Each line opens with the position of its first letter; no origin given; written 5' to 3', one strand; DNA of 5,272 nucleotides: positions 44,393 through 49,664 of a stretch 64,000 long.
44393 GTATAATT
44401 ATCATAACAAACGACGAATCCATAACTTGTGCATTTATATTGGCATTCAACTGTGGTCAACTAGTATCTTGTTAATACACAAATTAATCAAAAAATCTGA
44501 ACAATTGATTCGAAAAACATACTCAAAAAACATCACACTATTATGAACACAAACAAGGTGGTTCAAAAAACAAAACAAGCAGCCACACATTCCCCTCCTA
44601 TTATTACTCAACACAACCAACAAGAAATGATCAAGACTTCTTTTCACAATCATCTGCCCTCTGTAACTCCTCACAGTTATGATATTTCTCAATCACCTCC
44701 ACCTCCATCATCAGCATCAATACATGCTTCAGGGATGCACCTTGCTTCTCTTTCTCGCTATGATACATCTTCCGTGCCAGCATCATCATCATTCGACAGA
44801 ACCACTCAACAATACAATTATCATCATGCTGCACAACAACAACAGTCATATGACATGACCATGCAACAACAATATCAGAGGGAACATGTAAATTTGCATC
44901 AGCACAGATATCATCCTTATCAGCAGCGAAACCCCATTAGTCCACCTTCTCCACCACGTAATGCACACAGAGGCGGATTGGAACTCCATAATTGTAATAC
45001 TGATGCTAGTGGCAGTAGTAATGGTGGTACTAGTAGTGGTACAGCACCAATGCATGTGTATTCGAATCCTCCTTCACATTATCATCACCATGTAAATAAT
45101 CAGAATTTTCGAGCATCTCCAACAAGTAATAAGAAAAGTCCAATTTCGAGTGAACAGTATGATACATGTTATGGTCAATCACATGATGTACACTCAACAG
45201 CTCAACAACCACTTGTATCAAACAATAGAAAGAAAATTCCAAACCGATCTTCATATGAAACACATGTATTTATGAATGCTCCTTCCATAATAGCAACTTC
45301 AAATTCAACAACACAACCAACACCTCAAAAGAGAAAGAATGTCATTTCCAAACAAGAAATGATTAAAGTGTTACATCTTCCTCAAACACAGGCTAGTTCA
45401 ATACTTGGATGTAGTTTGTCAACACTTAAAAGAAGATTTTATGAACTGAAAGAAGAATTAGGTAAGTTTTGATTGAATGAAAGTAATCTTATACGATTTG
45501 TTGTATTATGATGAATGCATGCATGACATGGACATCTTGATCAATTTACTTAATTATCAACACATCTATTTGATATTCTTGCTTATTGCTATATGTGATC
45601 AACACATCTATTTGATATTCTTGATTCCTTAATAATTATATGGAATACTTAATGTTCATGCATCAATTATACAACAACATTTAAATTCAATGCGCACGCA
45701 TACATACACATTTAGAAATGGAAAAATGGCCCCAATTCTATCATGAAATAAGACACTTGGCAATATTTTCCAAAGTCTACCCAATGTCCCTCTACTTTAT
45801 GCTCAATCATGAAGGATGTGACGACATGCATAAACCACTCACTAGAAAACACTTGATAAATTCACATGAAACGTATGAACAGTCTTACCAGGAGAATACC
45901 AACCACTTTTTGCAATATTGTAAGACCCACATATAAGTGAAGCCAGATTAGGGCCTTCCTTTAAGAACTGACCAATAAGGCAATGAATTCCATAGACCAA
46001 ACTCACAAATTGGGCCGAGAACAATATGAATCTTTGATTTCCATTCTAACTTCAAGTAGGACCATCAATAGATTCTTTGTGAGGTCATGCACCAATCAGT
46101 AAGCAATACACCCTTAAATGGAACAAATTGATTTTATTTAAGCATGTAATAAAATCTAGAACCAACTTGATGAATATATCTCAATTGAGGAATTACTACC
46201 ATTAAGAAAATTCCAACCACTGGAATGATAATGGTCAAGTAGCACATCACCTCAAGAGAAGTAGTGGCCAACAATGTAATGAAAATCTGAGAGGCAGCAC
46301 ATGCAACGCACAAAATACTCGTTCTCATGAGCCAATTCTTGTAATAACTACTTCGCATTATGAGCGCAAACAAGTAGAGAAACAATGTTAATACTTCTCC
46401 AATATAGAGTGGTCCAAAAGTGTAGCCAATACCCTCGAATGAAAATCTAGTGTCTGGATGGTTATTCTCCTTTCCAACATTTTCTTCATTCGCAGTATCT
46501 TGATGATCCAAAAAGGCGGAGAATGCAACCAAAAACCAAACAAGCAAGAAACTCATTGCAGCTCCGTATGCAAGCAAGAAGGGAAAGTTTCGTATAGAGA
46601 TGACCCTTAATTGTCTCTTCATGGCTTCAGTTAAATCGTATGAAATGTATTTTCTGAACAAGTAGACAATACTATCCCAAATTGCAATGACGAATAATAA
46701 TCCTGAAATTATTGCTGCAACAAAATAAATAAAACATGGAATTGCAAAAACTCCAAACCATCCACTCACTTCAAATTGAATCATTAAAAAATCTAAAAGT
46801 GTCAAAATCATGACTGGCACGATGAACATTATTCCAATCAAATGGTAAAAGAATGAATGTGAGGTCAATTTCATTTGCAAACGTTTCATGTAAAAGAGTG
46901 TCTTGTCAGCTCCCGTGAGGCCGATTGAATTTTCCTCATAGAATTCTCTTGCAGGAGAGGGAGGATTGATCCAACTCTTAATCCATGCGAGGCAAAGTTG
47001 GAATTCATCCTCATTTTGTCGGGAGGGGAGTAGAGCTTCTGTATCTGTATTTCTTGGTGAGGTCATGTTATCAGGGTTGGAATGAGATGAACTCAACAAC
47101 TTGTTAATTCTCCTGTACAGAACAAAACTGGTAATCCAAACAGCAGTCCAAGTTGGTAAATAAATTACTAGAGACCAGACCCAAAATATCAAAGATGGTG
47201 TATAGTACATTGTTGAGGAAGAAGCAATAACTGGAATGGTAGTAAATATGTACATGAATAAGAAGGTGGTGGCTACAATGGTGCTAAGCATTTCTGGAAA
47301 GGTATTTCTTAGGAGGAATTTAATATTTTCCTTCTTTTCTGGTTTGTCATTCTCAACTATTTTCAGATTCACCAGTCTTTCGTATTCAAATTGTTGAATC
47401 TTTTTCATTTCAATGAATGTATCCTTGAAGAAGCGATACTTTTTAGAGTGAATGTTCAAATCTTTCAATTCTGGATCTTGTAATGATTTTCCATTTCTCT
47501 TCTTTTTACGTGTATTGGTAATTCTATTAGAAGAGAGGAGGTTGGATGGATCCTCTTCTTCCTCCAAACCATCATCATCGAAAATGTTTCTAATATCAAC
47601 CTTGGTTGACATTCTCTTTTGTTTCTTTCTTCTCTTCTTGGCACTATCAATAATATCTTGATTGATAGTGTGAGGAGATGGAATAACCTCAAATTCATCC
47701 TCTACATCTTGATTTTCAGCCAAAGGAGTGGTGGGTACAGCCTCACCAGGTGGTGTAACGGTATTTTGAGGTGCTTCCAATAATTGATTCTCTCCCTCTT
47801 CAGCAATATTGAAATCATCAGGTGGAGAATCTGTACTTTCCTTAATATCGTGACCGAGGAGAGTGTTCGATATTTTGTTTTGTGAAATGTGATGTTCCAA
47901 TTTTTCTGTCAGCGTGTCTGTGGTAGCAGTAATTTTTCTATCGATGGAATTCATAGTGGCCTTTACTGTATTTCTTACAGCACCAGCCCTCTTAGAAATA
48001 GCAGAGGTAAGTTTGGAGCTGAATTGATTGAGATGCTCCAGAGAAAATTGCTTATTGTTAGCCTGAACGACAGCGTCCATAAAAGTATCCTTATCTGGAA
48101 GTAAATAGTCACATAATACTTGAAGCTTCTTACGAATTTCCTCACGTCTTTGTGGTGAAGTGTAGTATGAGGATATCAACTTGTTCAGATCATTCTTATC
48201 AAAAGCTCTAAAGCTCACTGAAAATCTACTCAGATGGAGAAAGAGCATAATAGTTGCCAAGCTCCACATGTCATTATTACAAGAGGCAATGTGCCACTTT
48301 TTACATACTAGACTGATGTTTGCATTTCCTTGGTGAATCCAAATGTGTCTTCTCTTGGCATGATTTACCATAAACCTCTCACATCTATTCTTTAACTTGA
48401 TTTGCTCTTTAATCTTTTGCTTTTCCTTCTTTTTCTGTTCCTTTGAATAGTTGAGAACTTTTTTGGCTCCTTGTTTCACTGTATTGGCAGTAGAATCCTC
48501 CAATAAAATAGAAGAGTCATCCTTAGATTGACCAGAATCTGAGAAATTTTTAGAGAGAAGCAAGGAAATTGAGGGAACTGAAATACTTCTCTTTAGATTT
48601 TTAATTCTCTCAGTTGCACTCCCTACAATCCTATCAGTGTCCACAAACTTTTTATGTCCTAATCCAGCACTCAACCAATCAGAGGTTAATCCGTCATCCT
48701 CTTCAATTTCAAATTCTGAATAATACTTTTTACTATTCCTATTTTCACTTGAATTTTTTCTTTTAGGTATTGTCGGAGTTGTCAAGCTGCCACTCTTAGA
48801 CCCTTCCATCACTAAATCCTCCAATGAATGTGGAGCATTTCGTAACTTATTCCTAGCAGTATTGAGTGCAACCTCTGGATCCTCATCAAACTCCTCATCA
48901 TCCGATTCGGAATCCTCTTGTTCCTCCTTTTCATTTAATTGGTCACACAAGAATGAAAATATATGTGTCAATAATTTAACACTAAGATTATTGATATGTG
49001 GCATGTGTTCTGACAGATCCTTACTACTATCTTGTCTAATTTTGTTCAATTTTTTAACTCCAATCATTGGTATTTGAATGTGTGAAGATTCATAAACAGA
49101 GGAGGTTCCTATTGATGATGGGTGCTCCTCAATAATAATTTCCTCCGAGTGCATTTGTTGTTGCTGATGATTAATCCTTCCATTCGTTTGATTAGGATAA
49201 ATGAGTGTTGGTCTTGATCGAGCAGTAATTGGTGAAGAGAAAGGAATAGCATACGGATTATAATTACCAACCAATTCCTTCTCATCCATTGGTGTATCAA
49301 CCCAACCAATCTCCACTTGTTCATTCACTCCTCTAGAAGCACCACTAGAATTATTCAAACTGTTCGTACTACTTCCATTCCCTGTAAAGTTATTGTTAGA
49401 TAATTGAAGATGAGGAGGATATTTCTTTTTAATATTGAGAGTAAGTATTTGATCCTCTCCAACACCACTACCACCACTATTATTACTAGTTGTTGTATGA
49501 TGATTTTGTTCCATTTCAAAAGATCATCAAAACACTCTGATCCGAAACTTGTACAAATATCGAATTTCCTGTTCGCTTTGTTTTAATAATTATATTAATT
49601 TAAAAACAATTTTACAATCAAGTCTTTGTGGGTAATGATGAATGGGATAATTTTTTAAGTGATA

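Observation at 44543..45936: RWP-RK transcription-factor-like gene split by an atypically long, repeat-containing intron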

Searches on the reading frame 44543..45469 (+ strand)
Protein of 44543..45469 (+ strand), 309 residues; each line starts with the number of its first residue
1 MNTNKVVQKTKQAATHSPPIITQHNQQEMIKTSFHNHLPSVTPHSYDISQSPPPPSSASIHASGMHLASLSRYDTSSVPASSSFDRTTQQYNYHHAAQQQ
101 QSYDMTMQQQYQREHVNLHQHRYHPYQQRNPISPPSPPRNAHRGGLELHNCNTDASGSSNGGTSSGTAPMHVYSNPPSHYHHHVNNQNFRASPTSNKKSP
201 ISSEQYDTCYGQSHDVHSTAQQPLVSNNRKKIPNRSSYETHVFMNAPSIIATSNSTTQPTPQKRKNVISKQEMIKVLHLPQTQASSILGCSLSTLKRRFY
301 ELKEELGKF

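Call 8: search_protein_families(library=pfam, max_evalue=10, proteins=[window:44543-45469:+])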
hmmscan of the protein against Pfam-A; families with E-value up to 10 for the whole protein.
seq(309 aa): 5 families
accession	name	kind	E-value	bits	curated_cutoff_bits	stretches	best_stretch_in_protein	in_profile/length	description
PF02042.20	RWP-RK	-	0.0004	20.7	29.3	1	268-300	2-34/49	RWP-RK domain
PF10908.13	Tlde1_dom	-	0.03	15.2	30.1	1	89-161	18-92/120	Tlde1 domain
PF20432.4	Xre-like-HTH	-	0.057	14.2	25.8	1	275-297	20-42/63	Antitoxin Xre-like helix-turn-helix domain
PF08281.18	Sigma70_r4_2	-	0.18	11.9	25.7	1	273-300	21-48/54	Sigma-70, region 4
PF05961.16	Chordopox_A13L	-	0.6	10.8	24.1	1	9-40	25-56/69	Chordopoxvirus A13L protein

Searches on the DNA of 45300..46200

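Call 41: search_rna_families(source=window, start=45300, end=46200, threshold=evalue, max_evalue=1)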
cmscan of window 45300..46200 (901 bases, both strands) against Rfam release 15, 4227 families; matches with E-value up to 1: 0.
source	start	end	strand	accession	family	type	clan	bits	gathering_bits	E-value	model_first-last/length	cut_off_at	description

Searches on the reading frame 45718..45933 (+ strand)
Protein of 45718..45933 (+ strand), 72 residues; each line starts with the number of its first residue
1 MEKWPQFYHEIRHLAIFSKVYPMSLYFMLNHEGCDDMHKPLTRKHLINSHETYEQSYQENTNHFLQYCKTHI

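Call 49: find_related_loci(query=A3, collection=metagenome_contigs, flank=2500)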
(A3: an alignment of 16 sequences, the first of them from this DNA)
Query A3 (72 aa) in metagenome_contigs; peptide patterns used: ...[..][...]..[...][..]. (x = any residue, [..] = any of these).
29 stretches matched a pattern, but none encodes a relative of the query by tblastn (E <= 1e-3).

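Call 68: search_protein_representatives(protein=window:45718-45933:+)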
Query: 72 residues. Proteins with E-value up to 0.001 (for the whole library): 21; up to 1e-10: 1; up to 1e-30: 0. The best 21 are listed.
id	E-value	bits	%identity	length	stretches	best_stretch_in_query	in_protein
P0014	1.4e-23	98.4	58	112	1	1-69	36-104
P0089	2.5e-09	53.2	37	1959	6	26-68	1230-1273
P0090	1.4e-07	47.6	52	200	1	1-54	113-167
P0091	3.1e-07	46.5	47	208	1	1-47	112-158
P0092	7.4e-07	45.3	59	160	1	1-37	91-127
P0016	1.2e-06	44.7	62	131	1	1-32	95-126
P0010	1.8e-06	44.1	73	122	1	1-30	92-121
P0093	1.8e-06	44.1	52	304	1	1-40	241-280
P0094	2.0e-06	43.9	70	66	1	2-31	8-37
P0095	1.3e-05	41.3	66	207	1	1-32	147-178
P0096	1.7e-05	41.0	60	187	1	1-35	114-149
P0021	2.5e-05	40.5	61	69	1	1-31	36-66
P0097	1.6e-04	37.9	63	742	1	1-35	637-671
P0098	2.1e-04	37.6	53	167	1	2-33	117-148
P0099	2.1e-04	37.6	61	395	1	2-32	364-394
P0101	5.8e-04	36.1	36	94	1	14-69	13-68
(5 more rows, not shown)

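Call 70: find_encoding_contigs(protein=P0101, flank=5000, max_places=4)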
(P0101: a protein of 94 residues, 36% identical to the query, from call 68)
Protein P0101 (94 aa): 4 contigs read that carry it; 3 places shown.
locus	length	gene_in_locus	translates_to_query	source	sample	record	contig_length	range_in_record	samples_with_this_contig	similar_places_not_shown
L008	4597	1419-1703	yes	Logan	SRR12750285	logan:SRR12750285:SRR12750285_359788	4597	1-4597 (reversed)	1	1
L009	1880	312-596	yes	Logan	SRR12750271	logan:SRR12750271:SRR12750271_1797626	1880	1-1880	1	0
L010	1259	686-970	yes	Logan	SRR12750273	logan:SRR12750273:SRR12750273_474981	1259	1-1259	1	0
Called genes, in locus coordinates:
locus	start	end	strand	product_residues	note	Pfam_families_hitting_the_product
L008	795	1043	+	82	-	-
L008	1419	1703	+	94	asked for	-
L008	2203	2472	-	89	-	-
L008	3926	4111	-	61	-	-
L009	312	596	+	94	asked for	-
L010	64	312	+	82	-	-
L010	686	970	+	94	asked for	-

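Call 71: find_encoding_contigs(protein=P0094, flank=3000, max_places=3)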
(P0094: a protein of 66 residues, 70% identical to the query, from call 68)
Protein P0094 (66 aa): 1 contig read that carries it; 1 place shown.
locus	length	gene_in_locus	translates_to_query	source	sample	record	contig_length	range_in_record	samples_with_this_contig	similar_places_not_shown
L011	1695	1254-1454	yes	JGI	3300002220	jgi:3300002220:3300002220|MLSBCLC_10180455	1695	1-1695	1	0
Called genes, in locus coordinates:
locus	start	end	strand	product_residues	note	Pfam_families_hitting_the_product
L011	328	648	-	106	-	-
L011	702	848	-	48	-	-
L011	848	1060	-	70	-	-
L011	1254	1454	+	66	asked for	-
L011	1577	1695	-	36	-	?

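Call 76: list_cluster_members(proteins=[window:45718-45933:+, P0001, P0014])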
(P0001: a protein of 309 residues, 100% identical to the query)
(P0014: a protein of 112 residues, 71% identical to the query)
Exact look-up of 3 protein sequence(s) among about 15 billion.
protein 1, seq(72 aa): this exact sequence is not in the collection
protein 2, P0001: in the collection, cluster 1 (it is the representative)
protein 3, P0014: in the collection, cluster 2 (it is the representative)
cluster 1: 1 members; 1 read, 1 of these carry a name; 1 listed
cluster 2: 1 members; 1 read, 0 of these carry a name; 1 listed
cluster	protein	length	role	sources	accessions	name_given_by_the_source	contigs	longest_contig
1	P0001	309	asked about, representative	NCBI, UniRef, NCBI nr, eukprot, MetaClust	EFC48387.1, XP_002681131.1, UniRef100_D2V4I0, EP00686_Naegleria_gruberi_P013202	predicted protein [Naegleria gruberi] | Predicted protein n=1 Tax=Naegleria gruberi TaxID=5762 RepID=D2V4I0_NAEGR | uncharacterized protein NAEGRDRAFT_46635 [Naegleria gruberi]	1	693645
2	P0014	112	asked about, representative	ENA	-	-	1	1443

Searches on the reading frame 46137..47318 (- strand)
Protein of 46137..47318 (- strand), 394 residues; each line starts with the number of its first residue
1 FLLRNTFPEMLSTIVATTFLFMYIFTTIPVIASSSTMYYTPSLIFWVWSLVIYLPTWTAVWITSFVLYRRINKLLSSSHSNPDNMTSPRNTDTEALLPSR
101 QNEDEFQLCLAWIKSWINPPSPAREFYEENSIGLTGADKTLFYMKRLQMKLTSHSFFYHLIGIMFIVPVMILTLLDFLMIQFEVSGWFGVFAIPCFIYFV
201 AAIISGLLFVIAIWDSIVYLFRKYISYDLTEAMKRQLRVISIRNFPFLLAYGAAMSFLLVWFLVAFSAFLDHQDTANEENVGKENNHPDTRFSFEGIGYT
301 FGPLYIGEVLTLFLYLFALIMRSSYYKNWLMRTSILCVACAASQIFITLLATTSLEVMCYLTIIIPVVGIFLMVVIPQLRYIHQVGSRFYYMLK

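Call 78: find_homologous_proteins(query=window:46137-47318:-, max_evalue=0.00001)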
Query seq(394 aa) (394 aa): 1 proteins with E <= 0.00001 among 5736 candidates.
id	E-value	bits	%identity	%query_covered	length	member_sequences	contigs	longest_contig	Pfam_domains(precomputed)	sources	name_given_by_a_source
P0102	2.5e-117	411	51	100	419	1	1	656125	-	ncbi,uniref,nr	ncbi:hypothetical protein C9374_004079 [Naegleria lovaniensis]|uniref:Uncharacterized protein n=1 Ta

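Call 79: find_encoding_contigs(protein=P0102, flank=8000, max_places=2)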
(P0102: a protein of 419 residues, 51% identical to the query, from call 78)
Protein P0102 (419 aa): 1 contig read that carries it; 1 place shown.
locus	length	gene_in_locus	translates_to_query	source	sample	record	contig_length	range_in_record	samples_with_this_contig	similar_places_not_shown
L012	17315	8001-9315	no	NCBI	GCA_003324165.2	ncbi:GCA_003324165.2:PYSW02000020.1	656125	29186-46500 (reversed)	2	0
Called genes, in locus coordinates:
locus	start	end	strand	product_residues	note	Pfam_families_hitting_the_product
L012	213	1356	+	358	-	-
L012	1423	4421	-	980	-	PF05183:RdRP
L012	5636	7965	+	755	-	-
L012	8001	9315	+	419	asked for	-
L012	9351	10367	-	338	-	-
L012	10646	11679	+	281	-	-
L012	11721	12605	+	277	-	PF13229:Beta_helix, PF05048:NosD (weak)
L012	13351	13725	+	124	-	-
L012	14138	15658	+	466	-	PF03109:ABC1 (faint), PF00069:Pkinase, PF07714:PK_Tyr_Ser-Thr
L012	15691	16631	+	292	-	-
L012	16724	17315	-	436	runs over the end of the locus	-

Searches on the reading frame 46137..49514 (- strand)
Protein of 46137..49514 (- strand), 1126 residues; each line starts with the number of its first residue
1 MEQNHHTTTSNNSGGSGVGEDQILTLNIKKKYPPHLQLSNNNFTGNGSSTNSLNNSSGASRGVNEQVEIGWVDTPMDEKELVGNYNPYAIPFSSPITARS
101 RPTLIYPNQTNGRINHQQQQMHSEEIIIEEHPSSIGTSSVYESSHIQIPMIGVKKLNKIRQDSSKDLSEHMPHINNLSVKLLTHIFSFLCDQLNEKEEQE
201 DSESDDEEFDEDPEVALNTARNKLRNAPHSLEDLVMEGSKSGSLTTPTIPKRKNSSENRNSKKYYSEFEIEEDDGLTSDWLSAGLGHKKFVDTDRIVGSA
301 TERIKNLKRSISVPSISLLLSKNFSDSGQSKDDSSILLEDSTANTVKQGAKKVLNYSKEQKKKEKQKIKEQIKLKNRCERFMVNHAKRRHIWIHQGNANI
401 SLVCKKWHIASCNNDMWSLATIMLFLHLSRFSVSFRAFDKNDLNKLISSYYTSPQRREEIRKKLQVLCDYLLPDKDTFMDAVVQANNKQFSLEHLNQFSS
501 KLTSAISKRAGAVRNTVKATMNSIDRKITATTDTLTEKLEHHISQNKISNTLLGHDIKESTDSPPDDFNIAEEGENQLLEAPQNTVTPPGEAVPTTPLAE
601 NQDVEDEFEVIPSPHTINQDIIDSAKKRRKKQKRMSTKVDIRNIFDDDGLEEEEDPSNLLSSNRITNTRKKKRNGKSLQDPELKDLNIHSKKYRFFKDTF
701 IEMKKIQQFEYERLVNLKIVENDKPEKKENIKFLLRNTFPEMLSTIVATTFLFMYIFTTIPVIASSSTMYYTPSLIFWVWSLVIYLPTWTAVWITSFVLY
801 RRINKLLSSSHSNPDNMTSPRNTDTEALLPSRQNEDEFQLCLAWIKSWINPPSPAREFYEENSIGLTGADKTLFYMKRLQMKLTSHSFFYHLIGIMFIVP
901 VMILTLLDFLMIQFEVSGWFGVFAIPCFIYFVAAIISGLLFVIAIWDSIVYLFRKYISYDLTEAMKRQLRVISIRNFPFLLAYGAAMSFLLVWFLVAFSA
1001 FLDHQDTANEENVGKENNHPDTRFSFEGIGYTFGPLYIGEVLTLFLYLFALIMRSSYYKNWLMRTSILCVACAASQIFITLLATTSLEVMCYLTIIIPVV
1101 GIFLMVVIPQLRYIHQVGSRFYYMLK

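Call 8: search_protein_families(library=pfam, max_evalue=10, proteins=[window:46137-49514:-])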
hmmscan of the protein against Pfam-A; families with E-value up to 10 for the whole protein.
window:46137-49514:- (1126 aa): 3 families
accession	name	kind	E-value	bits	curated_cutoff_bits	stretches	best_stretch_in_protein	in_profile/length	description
PF12420.13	DUF3671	-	0.0022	18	34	2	630-783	56-203/223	Fam-L, Fam-M like protein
PF12937.12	F-box-like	-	0.27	11.5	24.3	1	399-417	23-41/47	F-box-like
PF00646.38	F-box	-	0.31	11.5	20.5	1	399-418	23-42/43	F-box domain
